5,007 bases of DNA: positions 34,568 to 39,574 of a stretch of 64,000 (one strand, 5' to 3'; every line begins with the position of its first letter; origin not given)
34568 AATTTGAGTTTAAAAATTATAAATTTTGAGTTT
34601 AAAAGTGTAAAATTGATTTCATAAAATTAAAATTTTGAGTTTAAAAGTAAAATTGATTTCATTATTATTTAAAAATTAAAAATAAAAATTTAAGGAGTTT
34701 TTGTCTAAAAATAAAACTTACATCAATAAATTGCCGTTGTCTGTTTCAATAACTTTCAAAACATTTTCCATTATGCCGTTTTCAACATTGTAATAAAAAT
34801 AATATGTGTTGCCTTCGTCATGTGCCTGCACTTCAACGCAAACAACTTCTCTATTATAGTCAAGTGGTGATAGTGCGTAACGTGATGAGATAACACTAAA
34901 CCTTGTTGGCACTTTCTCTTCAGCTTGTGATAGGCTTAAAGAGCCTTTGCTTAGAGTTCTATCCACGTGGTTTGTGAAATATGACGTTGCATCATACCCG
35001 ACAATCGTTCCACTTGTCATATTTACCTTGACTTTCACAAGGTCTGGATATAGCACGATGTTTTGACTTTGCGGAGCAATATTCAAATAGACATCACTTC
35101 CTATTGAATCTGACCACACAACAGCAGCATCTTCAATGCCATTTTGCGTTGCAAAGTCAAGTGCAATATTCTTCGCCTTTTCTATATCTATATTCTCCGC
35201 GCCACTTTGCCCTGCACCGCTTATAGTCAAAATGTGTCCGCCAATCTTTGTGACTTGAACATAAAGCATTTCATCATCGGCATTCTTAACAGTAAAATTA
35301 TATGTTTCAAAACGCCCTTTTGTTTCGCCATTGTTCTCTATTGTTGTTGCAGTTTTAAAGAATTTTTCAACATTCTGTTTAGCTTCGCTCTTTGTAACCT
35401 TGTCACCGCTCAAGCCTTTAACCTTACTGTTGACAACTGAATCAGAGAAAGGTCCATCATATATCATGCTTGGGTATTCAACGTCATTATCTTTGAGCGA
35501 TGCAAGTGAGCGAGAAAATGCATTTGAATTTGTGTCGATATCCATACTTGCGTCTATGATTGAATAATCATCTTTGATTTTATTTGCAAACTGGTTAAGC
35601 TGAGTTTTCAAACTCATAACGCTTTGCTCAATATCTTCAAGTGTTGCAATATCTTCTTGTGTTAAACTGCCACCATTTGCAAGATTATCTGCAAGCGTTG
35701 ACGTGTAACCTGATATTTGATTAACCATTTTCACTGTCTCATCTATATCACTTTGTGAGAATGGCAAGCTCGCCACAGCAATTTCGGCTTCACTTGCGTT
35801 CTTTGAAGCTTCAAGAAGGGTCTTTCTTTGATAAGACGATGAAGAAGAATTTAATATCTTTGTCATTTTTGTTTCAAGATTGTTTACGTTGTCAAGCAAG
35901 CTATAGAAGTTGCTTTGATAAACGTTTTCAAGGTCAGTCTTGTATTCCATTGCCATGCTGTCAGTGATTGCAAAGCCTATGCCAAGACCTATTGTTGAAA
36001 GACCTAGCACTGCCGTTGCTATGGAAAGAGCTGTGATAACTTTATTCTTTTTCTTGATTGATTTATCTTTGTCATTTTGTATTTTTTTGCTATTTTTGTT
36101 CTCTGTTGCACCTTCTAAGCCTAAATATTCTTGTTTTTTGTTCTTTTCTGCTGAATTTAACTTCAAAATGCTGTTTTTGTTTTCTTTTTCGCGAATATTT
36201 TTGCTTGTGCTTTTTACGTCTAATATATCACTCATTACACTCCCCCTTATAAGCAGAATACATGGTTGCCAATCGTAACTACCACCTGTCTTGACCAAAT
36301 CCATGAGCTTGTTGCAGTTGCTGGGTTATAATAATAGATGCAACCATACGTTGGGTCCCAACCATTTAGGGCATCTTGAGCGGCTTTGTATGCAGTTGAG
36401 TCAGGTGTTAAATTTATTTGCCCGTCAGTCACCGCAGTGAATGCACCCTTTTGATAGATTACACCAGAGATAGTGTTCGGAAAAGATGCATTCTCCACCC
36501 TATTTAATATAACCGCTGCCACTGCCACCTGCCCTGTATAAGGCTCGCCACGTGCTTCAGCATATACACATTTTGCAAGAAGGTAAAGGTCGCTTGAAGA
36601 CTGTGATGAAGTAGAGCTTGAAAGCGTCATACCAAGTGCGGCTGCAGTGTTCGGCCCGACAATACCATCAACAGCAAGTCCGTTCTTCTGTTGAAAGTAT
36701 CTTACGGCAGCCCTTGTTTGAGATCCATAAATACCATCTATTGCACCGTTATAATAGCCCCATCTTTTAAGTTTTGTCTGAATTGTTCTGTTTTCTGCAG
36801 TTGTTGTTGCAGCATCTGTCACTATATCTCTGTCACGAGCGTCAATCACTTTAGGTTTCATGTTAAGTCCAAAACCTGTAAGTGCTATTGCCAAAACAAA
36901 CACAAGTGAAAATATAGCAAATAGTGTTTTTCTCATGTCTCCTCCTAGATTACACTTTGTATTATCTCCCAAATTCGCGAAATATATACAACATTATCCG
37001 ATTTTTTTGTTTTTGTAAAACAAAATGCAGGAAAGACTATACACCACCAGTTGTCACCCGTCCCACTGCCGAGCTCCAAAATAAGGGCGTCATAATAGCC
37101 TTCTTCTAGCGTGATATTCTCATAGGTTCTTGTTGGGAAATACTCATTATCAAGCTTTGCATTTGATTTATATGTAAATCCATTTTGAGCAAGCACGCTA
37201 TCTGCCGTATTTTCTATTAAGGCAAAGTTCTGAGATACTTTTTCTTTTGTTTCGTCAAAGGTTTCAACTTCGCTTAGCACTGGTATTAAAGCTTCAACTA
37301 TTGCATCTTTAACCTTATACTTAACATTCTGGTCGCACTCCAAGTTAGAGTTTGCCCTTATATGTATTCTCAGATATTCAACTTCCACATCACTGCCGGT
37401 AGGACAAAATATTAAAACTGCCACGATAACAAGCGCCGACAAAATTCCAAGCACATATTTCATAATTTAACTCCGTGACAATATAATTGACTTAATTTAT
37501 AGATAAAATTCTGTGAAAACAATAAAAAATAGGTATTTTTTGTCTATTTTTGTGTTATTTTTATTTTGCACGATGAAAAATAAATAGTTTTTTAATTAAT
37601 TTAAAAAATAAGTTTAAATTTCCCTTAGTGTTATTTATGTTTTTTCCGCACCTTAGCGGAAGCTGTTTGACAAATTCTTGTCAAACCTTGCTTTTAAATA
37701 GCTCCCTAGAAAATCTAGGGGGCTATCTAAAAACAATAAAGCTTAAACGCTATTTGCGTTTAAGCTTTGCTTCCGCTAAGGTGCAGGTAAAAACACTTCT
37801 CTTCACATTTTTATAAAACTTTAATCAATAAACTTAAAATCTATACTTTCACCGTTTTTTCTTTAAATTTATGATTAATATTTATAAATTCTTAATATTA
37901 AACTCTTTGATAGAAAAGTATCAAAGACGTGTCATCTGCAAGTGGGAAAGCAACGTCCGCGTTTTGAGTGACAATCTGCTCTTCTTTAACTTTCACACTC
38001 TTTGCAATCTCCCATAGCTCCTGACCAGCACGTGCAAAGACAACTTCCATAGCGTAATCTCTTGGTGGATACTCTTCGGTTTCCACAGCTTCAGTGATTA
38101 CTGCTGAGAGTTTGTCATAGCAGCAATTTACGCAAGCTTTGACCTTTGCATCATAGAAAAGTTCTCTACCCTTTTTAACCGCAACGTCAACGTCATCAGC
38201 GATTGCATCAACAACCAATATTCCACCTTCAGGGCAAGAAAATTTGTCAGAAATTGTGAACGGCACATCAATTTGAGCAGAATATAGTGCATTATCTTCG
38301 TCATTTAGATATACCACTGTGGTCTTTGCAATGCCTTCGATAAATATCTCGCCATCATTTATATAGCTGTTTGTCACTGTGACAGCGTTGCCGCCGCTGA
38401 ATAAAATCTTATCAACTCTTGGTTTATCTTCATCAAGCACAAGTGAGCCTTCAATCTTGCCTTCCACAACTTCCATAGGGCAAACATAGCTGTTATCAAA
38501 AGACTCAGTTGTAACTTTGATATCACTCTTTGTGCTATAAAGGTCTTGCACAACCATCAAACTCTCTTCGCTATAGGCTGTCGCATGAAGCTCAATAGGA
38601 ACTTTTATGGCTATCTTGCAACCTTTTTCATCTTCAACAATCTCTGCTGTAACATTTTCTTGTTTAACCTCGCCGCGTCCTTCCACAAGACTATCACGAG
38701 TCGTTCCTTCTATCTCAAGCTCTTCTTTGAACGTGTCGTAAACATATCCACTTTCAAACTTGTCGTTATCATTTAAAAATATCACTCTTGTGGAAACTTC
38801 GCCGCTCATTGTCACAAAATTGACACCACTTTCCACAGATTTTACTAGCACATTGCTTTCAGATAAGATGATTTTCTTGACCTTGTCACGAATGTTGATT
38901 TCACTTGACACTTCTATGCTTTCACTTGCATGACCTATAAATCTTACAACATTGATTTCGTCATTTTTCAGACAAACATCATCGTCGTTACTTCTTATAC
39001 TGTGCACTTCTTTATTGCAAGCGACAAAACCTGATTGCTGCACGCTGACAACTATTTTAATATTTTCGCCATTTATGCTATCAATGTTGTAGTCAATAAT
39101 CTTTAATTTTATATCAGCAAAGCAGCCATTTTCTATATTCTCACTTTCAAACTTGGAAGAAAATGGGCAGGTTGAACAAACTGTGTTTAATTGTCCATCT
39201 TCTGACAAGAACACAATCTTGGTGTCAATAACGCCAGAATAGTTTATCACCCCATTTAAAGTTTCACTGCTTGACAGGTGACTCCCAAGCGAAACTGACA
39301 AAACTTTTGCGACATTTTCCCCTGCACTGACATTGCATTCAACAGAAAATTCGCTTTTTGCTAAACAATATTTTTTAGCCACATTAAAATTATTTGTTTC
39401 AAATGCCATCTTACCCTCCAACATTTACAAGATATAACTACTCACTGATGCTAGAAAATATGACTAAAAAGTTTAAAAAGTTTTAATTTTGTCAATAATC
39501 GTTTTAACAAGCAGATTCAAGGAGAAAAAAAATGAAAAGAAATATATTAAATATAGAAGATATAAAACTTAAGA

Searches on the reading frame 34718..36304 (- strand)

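Call 30: search_protein_families(library=pfam, proteins=[window:34718-36304:-], max_evalue=0.001)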
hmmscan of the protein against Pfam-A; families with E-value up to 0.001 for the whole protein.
window:34718-36304:- (528 aa): 2 families
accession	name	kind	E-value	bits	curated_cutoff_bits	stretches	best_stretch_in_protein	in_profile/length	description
PF14620.12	YPEB_PepSY1-2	-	1.1e-40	140.2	31.7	1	267-451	5-194/195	YpeB sporulation, PepSY1 and PepSY2 domains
PF20769.2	YPEB_N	-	1.6e-24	86.8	27.3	1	120-245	4-129/136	YpeB N-terminal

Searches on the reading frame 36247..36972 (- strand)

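Call 30: search_protein_families(library=pfam, proteins=[window:36247-36972:-], max_evalue=0.001)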
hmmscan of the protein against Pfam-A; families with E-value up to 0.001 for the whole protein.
window:36247-36972:- (241 aa): 5 families
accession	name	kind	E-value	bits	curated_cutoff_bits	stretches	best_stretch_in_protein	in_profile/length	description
PF07486.17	Hydrolase_2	-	2.2e-38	131.3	27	1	142-240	1-100/100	Cell Wall Hydrolase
PF01471.23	PG_binding_1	-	3.2e-22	78.9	23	1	62-113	6-57/57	Putative peptidoglycan binding domain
PF00397.32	WW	-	4.5e-06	27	26.9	1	205-224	9-28/31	WW domain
PF08823.16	PG_binding_2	-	3.1e-05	24.6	21.1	1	54-97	11-54/74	Putative peptidoglycan binding domain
PF09374.15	PG_binding_3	-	3.1e-05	24.5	24.6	0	98-115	16-33/76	Predicted Peptidoglycan domain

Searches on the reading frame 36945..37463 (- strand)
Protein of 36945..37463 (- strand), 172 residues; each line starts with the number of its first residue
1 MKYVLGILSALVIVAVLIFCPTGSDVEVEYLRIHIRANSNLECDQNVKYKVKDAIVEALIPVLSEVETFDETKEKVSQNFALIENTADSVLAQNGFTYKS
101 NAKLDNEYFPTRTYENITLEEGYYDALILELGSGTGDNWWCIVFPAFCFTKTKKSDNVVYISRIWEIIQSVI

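Call 30: search_protein_families(library=pfam, proteins=[window:36945-37463:-], max_evalue=0.001)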
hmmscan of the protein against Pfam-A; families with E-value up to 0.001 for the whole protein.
window:36945-37463:- (172 aa): 1 family
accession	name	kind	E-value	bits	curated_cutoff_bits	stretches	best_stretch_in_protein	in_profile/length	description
PF09551.15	Spore_II_R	-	9.2e-41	139.8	25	1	29-153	3-127/128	Stage II sporulation protein R (spore_II_R)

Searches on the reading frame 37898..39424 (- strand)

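Call 30: search_protein_families(library=pfam, proteins=[window:37898-39424:-], max_evalue=0.001)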
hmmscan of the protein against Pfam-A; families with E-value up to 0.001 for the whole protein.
window:37898-39424:- (508 aa): 1 family
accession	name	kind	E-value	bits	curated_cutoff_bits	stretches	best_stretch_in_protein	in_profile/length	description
PF12673.12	SipL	-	1.5e-15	57.6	23.6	2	37-115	1-76/78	SipL, SPOCS domain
